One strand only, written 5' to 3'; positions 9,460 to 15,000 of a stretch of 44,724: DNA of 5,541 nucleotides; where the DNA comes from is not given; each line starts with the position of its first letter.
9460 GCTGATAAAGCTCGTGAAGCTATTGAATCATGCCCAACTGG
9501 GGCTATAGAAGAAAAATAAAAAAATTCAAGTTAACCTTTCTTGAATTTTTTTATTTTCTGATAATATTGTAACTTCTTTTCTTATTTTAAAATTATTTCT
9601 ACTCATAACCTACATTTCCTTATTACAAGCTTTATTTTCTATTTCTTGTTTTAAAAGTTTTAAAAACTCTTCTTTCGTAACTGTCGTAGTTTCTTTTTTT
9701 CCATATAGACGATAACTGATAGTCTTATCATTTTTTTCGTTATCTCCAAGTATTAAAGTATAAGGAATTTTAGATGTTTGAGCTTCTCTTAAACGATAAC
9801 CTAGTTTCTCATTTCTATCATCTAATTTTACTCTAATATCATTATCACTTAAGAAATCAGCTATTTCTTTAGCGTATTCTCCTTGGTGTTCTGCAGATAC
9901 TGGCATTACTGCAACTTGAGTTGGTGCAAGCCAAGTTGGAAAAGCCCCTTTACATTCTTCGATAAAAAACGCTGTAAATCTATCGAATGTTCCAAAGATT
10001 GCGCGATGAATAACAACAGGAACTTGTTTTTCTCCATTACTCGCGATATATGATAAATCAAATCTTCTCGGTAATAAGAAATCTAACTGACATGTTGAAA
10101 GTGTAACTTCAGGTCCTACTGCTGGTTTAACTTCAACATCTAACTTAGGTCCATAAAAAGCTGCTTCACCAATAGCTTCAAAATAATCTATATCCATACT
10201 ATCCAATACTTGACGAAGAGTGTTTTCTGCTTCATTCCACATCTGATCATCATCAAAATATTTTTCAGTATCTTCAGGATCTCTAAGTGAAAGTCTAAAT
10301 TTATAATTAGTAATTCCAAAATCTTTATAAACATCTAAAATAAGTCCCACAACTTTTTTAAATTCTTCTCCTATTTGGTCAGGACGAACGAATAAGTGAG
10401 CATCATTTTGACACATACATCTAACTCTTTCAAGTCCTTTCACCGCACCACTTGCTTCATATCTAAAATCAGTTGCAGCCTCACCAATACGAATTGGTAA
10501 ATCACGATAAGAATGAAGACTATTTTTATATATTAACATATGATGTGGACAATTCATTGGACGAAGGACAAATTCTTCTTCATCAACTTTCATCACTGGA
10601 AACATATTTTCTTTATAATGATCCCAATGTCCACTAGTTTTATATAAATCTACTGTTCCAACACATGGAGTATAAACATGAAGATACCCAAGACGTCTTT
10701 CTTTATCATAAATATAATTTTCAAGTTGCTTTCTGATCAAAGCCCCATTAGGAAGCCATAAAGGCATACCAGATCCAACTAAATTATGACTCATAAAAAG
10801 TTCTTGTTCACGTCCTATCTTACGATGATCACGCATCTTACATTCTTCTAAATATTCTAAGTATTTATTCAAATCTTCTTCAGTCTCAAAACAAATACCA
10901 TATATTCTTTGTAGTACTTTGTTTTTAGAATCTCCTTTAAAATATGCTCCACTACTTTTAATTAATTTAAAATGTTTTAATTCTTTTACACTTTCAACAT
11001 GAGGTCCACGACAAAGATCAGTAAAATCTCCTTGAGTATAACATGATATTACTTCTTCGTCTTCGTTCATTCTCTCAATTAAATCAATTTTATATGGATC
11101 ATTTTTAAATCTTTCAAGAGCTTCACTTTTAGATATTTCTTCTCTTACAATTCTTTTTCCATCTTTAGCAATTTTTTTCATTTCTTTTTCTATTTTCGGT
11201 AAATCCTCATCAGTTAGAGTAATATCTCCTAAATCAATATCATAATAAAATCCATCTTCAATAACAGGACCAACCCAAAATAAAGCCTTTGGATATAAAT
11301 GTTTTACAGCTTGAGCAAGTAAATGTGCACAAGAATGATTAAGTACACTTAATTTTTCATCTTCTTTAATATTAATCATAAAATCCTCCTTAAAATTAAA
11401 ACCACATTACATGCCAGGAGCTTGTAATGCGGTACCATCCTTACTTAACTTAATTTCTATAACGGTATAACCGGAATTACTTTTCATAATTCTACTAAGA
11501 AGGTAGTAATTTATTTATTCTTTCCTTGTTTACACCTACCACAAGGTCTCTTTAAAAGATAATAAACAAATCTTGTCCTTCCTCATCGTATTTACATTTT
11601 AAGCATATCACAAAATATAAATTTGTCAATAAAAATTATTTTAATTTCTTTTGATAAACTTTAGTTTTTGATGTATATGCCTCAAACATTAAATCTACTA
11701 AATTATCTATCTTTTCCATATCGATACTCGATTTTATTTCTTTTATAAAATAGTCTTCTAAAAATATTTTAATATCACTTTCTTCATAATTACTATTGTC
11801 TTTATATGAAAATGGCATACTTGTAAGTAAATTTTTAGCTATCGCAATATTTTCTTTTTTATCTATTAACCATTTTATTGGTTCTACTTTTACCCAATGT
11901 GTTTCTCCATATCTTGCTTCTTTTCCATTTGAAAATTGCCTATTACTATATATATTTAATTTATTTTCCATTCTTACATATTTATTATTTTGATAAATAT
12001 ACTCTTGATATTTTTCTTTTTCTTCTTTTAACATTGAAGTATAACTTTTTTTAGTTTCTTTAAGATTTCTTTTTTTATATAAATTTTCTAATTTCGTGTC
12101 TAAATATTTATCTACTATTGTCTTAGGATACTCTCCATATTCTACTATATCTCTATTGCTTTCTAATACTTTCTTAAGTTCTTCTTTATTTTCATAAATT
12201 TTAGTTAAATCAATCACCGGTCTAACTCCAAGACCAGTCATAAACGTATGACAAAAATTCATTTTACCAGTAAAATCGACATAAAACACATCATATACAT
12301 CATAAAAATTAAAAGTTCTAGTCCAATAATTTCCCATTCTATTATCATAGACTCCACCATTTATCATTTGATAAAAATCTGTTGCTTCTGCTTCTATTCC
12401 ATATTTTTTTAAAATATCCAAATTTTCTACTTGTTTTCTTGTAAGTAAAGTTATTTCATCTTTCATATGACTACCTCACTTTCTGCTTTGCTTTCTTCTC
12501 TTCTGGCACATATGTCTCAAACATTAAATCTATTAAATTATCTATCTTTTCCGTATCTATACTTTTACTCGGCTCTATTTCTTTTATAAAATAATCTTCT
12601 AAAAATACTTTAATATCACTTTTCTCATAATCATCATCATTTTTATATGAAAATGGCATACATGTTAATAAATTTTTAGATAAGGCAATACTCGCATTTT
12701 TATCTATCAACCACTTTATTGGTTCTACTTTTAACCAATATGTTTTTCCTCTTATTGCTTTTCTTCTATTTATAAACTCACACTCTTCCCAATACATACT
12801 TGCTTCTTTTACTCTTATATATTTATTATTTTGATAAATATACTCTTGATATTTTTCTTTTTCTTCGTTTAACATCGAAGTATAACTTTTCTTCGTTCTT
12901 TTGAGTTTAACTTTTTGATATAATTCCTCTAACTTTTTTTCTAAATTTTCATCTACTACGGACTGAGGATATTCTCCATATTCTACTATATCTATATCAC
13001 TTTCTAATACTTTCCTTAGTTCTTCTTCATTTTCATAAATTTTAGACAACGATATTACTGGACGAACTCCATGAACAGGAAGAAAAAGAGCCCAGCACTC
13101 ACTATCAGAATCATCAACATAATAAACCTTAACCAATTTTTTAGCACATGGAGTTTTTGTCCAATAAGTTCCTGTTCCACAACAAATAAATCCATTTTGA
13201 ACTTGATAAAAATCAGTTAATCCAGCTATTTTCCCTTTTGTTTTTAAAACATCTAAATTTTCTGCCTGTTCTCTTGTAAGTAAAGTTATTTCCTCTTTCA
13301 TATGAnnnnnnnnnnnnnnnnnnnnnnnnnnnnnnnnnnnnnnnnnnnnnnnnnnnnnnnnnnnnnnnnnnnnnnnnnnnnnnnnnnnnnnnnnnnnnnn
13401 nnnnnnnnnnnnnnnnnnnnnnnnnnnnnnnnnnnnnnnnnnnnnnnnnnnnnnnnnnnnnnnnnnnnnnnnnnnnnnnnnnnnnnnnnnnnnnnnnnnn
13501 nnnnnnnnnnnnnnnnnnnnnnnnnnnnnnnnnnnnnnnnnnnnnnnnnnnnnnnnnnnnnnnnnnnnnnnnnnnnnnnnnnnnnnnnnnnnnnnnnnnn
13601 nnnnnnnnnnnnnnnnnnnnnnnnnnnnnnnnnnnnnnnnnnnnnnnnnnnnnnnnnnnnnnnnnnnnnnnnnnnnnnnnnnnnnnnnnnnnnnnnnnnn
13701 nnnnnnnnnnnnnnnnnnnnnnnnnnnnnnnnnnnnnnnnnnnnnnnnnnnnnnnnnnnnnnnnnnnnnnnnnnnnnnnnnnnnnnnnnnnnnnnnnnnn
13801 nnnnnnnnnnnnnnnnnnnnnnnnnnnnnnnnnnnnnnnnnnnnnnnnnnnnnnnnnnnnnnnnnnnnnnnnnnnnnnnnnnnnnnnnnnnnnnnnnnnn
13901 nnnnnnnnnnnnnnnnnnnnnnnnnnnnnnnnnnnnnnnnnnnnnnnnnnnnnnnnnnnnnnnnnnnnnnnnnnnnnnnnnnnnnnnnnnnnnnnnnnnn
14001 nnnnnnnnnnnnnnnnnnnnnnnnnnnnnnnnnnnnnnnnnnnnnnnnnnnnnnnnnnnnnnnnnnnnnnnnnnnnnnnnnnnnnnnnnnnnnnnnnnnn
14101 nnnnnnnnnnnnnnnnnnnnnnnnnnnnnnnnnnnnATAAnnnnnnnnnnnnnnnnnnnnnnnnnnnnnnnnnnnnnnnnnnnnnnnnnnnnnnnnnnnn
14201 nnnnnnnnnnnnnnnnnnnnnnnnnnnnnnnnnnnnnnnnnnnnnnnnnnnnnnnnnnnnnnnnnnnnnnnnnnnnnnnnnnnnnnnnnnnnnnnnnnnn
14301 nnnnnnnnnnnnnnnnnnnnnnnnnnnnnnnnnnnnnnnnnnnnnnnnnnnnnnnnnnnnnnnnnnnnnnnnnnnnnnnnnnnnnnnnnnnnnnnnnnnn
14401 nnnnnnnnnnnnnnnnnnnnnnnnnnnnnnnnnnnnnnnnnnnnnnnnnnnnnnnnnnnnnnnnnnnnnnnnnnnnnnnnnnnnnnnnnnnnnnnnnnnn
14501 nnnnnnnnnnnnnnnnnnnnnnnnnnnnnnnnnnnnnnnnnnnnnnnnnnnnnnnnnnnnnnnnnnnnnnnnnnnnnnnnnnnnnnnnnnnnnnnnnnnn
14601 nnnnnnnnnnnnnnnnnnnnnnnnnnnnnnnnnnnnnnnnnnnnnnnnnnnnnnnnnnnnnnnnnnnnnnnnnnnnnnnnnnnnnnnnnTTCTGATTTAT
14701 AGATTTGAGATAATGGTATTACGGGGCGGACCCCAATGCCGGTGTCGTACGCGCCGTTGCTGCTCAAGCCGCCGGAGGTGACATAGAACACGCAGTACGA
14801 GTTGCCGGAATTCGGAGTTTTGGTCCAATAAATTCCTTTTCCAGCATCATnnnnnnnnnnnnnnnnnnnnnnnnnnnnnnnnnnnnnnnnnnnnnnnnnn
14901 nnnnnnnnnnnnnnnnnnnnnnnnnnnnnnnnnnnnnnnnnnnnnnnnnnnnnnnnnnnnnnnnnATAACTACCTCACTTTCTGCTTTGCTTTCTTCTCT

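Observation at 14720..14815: GC-rich NNC-codon cassette in paralog D: signature of a DGR variable region with no RT or template in the window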

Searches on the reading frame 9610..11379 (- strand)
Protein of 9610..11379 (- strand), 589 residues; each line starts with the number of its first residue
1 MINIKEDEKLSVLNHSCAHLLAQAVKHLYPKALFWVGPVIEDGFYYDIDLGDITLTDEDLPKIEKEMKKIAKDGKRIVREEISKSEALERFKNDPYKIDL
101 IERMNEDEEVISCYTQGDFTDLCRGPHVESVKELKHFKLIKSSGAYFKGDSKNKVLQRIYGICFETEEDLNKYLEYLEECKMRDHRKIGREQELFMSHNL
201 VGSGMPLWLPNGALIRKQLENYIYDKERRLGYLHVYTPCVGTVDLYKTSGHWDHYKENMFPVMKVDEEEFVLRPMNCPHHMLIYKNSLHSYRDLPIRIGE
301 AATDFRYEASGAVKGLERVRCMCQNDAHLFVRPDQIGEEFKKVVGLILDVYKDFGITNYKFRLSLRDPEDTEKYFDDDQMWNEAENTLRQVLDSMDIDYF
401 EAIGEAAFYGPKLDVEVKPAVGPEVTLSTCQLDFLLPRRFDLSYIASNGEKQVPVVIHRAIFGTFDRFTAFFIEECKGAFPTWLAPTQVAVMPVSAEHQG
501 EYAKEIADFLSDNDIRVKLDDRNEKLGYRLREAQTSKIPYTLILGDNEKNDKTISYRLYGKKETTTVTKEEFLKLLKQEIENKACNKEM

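Call 48: list_cluster_members(proteins=[P0005, window:9610-11379:-, window:38972-40774:-, P0013, P0019])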
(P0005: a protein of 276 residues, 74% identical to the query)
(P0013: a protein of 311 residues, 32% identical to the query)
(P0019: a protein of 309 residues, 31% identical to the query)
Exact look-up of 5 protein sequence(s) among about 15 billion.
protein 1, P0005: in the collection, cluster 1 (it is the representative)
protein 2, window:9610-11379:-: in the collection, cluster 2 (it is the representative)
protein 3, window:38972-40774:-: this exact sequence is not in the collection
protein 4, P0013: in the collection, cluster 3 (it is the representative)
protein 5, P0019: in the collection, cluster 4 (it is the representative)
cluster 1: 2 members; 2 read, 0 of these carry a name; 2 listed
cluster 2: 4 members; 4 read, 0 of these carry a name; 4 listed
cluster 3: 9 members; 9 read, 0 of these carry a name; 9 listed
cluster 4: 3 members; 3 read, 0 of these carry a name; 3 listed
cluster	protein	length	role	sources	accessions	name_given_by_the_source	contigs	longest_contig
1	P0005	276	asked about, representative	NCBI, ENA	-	-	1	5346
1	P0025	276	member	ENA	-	-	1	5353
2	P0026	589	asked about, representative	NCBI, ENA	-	-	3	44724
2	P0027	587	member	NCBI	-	-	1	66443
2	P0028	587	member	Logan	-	-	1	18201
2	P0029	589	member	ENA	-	-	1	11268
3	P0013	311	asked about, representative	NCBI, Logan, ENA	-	-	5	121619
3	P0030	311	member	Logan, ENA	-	-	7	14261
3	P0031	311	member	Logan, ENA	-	-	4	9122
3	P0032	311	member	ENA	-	-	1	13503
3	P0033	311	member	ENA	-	-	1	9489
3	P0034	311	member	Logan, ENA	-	-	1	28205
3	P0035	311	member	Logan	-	-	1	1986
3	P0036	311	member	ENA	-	-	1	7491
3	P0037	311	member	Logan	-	-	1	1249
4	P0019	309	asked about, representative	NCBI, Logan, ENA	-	-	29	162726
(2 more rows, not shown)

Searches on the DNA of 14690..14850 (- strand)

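Call 30: search_dna_similar(query=window:14690-14850:-, collection=phages, mode=distant, max_evalue=0.01)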
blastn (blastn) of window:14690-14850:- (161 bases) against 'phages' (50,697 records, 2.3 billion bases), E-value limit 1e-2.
No match.
